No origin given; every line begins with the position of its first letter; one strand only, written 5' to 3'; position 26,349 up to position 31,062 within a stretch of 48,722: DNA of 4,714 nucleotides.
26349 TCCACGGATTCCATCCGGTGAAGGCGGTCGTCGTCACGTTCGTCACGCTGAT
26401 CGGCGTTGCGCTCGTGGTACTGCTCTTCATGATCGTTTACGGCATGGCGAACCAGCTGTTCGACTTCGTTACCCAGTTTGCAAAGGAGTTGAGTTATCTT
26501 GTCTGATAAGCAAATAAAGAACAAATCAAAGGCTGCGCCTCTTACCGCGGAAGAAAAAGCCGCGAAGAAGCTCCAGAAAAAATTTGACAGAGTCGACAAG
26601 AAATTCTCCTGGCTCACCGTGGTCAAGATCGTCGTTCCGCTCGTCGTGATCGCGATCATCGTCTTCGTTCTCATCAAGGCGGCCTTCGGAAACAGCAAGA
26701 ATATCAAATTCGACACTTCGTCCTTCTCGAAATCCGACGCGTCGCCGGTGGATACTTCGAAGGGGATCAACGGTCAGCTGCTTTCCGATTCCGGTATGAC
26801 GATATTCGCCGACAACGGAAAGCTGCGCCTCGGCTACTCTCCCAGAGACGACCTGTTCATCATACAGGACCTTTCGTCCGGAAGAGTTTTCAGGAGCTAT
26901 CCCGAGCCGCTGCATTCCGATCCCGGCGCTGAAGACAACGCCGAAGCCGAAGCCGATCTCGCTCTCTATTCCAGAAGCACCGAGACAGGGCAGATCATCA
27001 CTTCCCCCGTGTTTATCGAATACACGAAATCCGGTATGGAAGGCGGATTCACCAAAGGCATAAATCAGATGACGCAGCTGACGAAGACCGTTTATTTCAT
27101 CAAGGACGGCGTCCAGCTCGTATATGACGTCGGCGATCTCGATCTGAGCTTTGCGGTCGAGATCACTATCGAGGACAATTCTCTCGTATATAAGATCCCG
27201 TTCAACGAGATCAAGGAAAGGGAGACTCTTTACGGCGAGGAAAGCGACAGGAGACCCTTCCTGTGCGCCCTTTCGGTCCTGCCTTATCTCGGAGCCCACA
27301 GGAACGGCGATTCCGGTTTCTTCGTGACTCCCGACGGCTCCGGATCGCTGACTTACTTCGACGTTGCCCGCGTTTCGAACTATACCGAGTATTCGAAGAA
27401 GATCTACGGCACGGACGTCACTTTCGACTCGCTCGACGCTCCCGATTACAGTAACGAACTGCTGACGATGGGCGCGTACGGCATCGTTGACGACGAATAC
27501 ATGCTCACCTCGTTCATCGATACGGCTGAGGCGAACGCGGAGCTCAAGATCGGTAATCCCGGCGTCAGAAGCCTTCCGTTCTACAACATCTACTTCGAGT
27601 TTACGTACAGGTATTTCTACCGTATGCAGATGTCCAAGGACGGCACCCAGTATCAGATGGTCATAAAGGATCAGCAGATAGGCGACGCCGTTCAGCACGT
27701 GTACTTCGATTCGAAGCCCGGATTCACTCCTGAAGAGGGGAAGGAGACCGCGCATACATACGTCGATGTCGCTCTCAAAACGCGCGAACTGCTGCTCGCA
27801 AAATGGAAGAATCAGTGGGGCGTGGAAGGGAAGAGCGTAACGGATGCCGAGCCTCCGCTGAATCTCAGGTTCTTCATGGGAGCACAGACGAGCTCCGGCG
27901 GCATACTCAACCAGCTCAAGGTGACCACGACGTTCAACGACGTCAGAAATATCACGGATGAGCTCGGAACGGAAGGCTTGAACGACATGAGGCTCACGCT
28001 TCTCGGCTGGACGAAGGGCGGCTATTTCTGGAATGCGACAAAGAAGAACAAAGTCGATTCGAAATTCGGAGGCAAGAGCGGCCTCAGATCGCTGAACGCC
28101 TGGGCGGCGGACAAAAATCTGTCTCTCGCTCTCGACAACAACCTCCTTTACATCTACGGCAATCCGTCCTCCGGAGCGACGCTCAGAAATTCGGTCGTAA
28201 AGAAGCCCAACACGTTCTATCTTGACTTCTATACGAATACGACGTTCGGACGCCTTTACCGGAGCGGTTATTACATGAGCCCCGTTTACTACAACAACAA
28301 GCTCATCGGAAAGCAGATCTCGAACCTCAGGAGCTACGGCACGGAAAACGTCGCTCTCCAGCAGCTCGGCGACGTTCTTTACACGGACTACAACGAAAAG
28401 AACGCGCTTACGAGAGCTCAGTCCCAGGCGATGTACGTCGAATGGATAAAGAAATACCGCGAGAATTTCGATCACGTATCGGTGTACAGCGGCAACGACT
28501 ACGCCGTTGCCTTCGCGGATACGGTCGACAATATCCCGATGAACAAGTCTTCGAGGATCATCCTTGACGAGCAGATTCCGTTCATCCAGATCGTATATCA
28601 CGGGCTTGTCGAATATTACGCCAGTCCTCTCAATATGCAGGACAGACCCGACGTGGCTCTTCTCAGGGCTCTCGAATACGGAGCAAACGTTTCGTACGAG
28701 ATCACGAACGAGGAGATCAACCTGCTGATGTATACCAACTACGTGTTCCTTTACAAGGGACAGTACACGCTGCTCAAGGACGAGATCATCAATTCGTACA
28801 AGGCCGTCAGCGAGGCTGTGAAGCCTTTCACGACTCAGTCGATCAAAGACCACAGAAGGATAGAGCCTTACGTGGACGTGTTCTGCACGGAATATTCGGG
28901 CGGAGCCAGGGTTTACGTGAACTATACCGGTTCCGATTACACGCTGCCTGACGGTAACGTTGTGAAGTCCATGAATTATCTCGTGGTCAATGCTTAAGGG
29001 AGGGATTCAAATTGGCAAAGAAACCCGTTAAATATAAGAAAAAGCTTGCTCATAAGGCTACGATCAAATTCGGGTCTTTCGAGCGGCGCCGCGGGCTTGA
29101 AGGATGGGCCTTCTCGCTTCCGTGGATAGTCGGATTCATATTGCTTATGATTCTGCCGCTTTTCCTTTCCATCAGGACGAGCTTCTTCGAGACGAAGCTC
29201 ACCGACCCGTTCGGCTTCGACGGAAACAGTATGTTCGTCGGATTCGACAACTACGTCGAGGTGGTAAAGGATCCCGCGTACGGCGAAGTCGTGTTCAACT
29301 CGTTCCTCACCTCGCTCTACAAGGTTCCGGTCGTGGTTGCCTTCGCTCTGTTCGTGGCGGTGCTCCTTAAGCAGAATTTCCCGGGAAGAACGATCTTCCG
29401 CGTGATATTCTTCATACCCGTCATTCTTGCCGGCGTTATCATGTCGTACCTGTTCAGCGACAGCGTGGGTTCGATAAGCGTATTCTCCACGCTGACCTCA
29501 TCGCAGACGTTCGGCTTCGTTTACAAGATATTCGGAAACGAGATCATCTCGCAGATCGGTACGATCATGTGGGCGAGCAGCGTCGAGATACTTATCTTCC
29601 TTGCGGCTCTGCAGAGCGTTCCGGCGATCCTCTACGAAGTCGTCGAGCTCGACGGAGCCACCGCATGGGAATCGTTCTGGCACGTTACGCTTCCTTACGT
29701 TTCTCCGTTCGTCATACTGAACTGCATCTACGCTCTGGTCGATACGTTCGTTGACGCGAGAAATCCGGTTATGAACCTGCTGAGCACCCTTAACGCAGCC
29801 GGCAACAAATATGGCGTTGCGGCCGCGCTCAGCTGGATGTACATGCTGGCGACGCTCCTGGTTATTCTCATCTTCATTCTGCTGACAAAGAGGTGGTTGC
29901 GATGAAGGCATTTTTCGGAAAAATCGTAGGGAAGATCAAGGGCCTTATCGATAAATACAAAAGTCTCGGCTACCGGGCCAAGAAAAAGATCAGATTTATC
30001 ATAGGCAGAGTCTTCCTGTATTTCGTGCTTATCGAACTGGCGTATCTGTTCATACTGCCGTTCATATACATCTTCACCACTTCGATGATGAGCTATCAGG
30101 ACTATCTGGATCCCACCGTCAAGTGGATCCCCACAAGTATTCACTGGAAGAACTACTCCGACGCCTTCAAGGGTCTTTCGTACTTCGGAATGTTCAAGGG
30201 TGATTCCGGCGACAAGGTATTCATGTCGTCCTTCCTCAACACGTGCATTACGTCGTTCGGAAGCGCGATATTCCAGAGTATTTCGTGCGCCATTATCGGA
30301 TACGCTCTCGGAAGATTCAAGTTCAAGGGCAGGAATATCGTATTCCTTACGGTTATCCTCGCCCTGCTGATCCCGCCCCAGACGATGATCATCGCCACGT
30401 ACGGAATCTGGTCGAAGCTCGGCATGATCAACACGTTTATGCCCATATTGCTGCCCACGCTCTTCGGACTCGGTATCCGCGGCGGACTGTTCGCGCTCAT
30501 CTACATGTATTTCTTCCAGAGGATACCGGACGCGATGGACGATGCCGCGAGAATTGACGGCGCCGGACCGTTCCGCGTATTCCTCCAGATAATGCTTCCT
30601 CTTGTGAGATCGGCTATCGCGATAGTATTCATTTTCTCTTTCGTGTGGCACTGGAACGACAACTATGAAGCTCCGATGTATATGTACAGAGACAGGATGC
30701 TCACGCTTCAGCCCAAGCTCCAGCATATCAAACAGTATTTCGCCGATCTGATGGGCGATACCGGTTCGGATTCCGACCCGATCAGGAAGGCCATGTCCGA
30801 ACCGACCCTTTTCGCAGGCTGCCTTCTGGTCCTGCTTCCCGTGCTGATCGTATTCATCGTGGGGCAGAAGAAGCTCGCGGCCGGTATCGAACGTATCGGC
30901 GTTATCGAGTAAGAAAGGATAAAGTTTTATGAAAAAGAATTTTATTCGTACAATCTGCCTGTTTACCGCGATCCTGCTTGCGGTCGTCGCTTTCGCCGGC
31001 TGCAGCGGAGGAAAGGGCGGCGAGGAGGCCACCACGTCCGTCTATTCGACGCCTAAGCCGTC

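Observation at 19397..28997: Candidate uncharacterised system: a five-gene ABC-linked surface module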

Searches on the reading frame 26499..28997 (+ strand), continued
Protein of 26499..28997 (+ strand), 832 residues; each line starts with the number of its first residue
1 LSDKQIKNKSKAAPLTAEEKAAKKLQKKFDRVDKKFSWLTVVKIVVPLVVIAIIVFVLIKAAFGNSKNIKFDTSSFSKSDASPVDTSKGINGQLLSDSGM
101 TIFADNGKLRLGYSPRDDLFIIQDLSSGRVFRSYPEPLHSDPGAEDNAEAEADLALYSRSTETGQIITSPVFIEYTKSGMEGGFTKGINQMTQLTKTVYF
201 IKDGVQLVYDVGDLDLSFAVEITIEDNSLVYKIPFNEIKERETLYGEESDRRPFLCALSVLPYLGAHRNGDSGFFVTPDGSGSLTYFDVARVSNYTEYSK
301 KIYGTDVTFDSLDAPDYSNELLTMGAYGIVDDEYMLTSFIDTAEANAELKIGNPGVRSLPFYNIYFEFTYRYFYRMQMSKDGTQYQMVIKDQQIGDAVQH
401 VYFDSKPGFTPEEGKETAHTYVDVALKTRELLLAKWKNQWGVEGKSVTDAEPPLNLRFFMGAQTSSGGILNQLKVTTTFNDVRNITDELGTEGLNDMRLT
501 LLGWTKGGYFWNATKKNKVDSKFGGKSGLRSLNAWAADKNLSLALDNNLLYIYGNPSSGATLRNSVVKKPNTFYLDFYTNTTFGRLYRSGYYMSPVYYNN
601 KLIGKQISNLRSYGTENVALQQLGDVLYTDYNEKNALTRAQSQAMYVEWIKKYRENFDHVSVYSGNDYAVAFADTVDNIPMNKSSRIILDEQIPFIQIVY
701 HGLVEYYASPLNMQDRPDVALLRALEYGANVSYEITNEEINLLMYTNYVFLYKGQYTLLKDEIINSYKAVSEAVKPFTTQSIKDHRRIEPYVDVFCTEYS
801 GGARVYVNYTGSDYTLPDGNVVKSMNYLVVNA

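Call 83: find_encoding_contigs(protein=P0241, flank=9000, max_places=1)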
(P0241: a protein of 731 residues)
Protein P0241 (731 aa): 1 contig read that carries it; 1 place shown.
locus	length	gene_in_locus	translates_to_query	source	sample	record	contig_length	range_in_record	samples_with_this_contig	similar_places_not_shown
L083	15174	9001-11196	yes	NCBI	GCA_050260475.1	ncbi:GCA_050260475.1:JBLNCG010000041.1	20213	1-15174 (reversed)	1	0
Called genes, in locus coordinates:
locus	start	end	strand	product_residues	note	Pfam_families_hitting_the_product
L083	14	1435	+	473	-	PF01565:FAD_binding_4, PF02913:FAD-oxidase_C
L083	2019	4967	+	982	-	PF01547:SBP_bac_1, PF13416:SBP_bac_8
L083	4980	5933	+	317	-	PF00528:BPD_transp_1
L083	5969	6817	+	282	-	PF00528:BPD_transp_1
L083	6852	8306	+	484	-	PF25021:TEN_NHL (faint), PF01436:NHL (faint), PF06739:SBBP (faint)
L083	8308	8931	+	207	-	PF04893:Yip1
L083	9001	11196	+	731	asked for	PF18952:DUF5696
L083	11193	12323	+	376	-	-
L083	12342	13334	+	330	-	PF00528:BPD_transp_1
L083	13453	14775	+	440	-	PF01547:SBP_bac_1, PF13416:SBP_bac_8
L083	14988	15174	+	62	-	?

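Call 84: find_encoding_contigs(protein=P0292, flank=9000, max_places=1)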
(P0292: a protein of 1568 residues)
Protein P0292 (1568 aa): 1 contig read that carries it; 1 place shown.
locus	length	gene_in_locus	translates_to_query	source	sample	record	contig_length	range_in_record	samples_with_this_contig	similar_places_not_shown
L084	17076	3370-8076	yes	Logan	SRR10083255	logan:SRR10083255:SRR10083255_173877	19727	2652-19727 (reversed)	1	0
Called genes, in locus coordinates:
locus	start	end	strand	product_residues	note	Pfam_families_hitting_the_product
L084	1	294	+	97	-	?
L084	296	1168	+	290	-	PF00528:BPD_transp_1 (weak)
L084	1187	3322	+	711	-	PF01436:NHL (weak), PF13432:TPR_16 (weak), PF04893:Yip1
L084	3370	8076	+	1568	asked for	PF18952:DUF5696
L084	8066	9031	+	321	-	PF00528:BPD_transp_1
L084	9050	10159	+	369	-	PF00528:BPD_transp_1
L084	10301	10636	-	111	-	PF12647:RNHCP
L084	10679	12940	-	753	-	-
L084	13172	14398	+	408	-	PF07136:DUF1385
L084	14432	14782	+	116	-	PF19524:DUF6054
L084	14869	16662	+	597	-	PF00753:Lactamase_B (weak), PF19583:ODP, PF12724:Flavodoxin_5 (weak), PF01613:Flavin_Reduct, PF21349:RUBY_RBDX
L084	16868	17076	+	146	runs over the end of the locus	PF02142:MGS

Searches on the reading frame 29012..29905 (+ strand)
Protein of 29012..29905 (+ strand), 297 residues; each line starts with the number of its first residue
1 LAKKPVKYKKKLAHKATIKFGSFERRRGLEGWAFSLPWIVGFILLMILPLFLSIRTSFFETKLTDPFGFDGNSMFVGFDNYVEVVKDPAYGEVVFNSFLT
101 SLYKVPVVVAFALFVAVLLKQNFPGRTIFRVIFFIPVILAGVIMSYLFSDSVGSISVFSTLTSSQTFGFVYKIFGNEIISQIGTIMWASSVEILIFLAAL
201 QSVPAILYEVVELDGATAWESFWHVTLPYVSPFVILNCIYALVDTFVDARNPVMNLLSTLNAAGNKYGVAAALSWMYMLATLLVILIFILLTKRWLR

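Call 5: search_protein_families(library=pfam, proteins=[window:29012-29905:+], max_evalue=0.01)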
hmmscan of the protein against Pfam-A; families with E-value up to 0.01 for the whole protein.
window:29012-29905:+ (297 aa): 1 family
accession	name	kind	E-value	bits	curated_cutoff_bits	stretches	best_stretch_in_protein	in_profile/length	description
PF00528.27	BPD_transp_1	-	2.8e-05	24.4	26.4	1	111-291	4-170/184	Binding-protein-dependent transport system inner membrane component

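Call 9: search_protein_families(library=ncbifam, proteins=[window:29012-29905:+], max_evalue=0.001)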
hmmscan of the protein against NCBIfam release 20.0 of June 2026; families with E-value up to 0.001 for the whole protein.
window:29012-29905:+ (297 aa): 8 families
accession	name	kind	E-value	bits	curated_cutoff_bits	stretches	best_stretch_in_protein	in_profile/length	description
TIGR03262.1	PhnU2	equivalog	4.9e-15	55.2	593.25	1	42-248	14-204/546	putative 2-aminoethylphosphonate ABC transporter permease subunit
NF007852.0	PRK10561.1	equivalog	5.5e-14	52.7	335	1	44-247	24-232/295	sn-glycerol-3-phosphate ABC transporter permease UgpA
NF006939.0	PRK09421.1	equivalog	1.4e-07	31.2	262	1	94-242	12-158/230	molybdate ABC transporter permease subunit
NF008232.0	PRK10999.1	equivalog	1.4e-07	30.7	392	1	71-231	260-430/520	maltose ABC transporter permease MalF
TIGR00969.1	3a0106s02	subfamily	2.4e-06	27.2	240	1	76-236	45-202/272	sulfate ABC transporter permease subunit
TIGR02141.1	modB_ABC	equivalog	5.6e-06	26.1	182.6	1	97-243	3-146/208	molybdate ABC transporter permease subunit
TIGR02140.1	permease_CysW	equivalog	6.8e-06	25.8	329.1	1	76-231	31-183/261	sulfate ABC transporter permease subunit CysW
TIGR01581.1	Mo_ABC_porter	hypoth_equivalog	7.7e-05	22.3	210.3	1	79-241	8-167/225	ABC transporter permease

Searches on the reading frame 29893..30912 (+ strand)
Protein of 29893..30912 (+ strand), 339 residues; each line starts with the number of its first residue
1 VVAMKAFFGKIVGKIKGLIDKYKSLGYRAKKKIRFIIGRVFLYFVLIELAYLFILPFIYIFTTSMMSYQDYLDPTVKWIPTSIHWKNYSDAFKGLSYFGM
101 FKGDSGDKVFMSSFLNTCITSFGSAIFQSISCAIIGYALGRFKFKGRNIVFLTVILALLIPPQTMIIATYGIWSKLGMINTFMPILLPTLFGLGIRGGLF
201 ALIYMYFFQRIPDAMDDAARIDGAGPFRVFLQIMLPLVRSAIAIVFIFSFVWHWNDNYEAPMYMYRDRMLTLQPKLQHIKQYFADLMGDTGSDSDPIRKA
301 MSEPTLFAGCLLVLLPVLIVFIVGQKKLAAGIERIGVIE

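Call 5: search_protein_families(library=pfam, proteins=[window:29893-30912:+], max_evalue=0.01)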
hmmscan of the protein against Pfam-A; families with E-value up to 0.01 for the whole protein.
window:29893-30912:+ (339 aa): 1 family
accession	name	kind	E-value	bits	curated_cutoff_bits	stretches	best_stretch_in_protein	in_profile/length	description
PF00528.27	BPD_transp_1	-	5.8e-09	36.4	26.4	1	134-305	3-155/184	Binding-protein-dependent transport system inner membrane component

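Call 9: search_protein_families(library=ncbifam, proteins=[window:29893-30912:+], max_evalue=0.001)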
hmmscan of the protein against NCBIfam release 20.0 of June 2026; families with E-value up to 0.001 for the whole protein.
window:29893-30912:+ (339 aa): 15 families
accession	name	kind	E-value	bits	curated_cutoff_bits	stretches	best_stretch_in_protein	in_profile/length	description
NF008210.0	PRK10973.1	equivalog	3.8e-25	89.1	297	1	40-331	10-275/281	sn-glycerol-3-phosphate ABC transporter permease UgpE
NF040932.1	ABC_arch_GlcU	equivalog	1e-16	61.4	340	1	42-268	5-215/272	glucose ABC transporter permease GlcU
NF008231.0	PRK10998.1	equivalog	8e-16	58.5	261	1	32-336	10-293/296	maltose ABC transporter permease MalG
TIGR01581.1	Mo_ABC_porter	hypoth_equivalog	1.5e-07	31.1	210.3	1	208-250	126-168/225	ABC transporter permease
NF007047.0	PRK09500.1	equivalog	3.1e-07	30.3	326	1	74-253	21-196/257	spermidine/putrescine ABC transporter permease PotC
TIGR02141.1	modB_ABC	equivalog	9.2e-07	28.7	182.6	1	121-251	7-146/208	molybdate ABC transporter permease subunit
NF040839.1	tungstate_WtpB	equivalog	2.5e-06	27.3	340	1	102-250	34-190/251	tungstate ABC transporter permease WtpB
NF007963.0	PRK10683.1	equivalog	7.1e-06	25.6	489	1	42-248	33-247/317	putrescine ABC transporter permease PotH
NF008232.0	PRK10999.1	equivalog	9.1e-06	24.7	392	1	202-256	392-446/520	maltose ABC transporter permease MalF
NF040931.1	ABC_arch_GlcT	equivalog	1e-05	25.3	360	1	197-250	155-212/278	glucose ABC transporter permease GlcT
NF006939.0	PRK09421.1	equivalog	1.3e-05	24.7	262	1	124-250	21-158/230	molybdate ABC transporter permease subunit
NF007852.0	PRK10561.1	equivalog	1.8e-05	24.7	335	1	203-257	176-230/295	sn-glycerol-3-phosphate ABC transporter permease UgpA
TIGR00969.1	3a0106s02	subfamily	8.6e-05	22.1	240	1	105-249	54-207/272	sulfate ABC transporter permease subunit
TIGR02139.1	permease_CysT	equivalog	0.00012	21.7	246.1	1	110-250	48-197/265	sulfate ABC transporter permease subunit CysT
TIGR03262.1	PhnU2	equivalog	0.00026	19.8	593.25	1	102-256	44-204/546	putative 2-aminoethylphosphonate ABC transporter permease subunit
